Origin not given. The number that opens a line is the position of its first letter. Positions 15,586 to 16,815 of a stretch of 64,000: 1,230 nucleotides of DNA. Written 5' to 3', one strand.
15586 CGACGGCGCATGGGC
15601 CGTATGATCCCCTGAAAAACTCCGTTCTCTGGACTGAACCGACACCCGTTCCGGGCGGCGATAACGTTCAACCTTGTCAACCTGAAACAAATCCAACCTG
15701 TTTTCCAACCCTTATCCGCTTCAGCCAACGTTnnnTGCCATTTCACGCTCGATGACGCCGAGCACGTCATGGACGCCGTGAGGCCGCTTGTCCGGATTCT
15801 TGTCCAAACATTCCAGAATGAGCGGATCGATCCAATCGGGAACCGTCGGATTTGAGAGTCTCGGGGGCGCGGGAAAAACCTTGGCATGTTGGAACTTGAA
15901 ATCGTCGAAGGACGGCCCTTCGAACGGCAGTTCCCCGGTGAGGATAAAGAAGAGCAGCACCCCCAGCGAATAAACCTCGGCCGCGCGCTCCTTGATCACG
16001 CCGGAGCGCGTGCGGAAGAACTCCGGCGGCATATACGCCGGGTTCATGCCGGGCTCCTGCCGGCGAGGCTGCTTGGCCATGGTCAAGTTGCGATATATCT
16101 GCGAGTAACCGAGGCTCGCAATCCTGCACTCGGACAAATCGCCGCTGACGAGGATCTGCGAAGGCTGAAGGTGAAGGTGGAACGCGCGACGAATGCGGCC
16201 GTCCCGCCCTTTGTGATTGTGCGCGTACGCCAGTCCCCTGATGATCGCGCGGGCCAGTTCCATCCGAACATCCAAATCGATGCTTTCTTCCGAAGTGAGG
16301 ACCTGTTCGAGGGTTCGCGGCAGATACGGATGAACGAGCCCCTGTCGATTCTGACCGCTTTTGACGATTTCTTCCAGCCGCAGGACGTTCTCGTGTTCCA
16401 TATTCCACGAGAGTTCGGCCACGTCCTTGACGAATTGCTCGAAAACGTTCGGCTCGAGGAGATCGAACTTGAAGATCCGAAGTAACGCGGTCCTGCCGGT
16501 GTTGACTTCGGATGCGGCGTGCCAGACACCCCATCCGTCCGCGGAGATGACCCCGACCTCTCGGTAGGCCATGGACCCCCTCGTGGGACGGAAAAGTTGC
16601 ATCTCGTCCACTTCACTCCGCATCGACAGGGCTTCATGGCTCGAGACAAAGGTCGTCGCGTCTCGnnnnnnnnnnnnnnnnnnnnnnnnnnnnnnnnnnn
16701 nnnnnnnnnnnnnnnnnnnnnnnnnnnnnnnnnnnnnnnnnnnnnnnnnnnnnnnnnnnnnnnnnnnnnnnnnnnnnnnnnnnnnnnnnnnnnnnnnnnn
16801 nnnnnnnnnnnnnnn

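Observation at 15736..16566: C-terminal Hanks-type kinase domain with every catalytic residue replaced: a predicted pseudokinase on an SH3-TM-TPR scaffold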

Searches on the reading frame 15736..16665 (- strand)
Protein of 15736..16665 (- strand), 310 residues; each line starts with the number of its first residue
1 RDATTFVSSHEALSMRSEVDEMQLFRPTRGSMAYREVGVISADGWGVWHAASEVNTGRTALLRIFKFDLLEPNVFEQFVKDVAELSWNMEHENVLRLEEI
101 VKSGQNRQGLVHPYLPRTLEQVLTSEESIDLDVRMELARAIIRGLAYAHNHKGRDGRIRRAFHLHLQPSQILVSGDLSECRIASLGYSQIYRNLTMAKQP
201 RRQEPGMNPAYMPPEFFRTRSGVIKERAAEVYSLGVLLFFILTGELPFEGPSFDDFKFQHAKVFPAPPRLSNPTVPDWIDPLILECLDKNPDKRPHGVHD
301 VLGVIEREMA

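Call 64: predict_structure(alignment_id=A3)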
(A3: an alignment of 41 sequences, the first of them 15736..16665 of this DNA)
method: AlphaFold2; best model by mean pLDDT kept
length: 310 residues; sequences in the alignment: 41
mean_pLDDT: 89.8   pTM: 0.87
mean pLDDT of the five models: 89.8, 89.0, 88.5, 88.5, 86.1
residues with pLDDT >= 90: 234; 70-90: 55; 50-70: 5; < 50: 16
segments of 3 or more residues with pLDDT < 50: 1-16
pLDDT, mean of each block of 10 residues (from residue 1): 41 55 88 92 96 92 94 93 92 96 94 96 88 96 95 81 92 96 95 90 92 88 86 97 93 91 92 94 96 95 95
secondary structure, 60 per line:
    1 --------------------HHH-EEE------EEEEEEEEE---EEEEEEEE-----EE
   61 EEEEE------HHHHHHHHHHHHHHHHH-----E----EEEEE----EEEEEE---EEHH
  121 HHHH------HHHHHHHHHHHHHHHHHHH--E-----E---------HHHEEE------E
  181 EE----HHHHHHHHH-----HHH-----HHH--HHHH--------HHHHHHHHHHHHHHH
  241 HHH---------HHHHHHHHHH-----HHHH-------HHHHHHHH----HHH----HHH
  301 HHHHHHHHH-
elements in order: E25-27 E34-42 E46-53 E59-65 H72-88 E99-103 E108-113 H119-124 H131-149 E171-173 E180-182 H187-195 H214-217 H226-243 H253-262 H268-271 H279-286 H298-309

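Call 68: fold_search(model_id=the predicted structure, library=pdb)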
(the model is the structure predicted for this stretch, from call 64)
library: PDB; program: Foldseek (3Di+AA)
matches with E <= 10: 2000; with E <= 0.001: 2000
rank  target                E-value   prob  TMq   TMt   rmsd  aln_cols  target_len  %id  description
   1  6i2p_A                1.0e-16  1.00  0.66  0.74   5.1       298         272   20  Crystal structure of the Mycobacterium tuberculosis PknB kinase domain (L33E mutant) in complex with its substrate Gar (released 2019-05-22)
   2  6b2p                  3.7e-16  1.00  0.69  0.83   3.1       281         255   20  Dual Inhibition of the Essential Protein Kinases A and B in Mycobacterium tuberculosis (released 2018-02-14)
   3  6i2p_B                3.9e-16  1.00  0.64  0.73   5.0       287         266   20  Crystal structure of the Mycobacterium tuberculosis PknB kinase domain (L33E mutant) in complex with its substrate Gar (released 2019-05-22)
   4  5u94                  5.4e-16  1.00  0.70  0.81   3.2       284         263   19  Crystal structure of the Mycobacterium tuberculosis PASTA kinase PknB in complex with the potential theraputic kinase in (released 2017-12-20)
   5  3oro                  8.0e-16  1.00  0.63  0.71   5.0       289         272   20  Mycobacterium tuberculosis PknB kinase domain L33D mutant (crystal form 4) (released 2010-12-15)
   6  1o6y                  8.4e-16  1.00  0.68  0.80   3.8       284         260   19  Catalytic domain of PknB kinase from Mycobacterium tuberculosis (released 2003-01-30)
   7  3orl                  9.4e-16  1.00  0.62  0.71   4.7       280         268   20  Mycobacterium tuberculosis PknB kinase domain L33D mutant (crystal form 3) (released 2010-12-15)
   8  3f61                  1.0e-15  1.00  0.62  0.70   4.9       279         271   20  Crystal Structure of M. tuberculosis PknB Leu33Asp/Val222Asp double mutant in complex with ADP (released 2008-12-02)
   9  3orp                  1.2e-15  1.00  0.63  0.70   4.7       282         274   20  Mycobacterium tuberculosis PknB kinase domain L33D mutant (crystal form 5) (released 2010-12-15)
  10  3ork                  1.2e-15  1.00  0.63  0.70   5.5       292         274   20  Mycobacterium tuberculosis PknB kinase domain L33D mutant (crystal form 2) (released 2010-12-15)
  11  3ort                  1.4e-15  1.00  0.62  0.70   4.8       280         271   20  Mycobacterium tuberculosis PknB kinase domain L33D mutant (crystal form 6) (released 2010-12-15)
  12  4x3f_A                2.1e-15  1.00  0.65  0.71   4.2       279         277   22  Crystal structure of the intracellular domain of the M. tuberculosis Ser/Thr kinase PknA (released 2015-01-21)
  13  3ori_A                2.3e-15  1.00  0.68  0.78   3.6       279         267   21  Mycobacterium tuberculosis PknB kinase domain L33D mutant (crystal form 1) (released 2010-12-15)
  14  2fum_C                2.9e-15  1.00  0.68  0.82   3.4       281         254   20  Catalytic domain of protein kinase PknB from Mycobacterium tuberculosis in complex with mitoxantrone (released 2006-08-01)
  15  2fum_A                3.0e-15  1.00  0.68  0.79   3.8       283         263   20  Catalytic domain of protein kinase PknB from Mycobacterium tuberculosis in complex with mitoxantrone (released 2006-08-01)
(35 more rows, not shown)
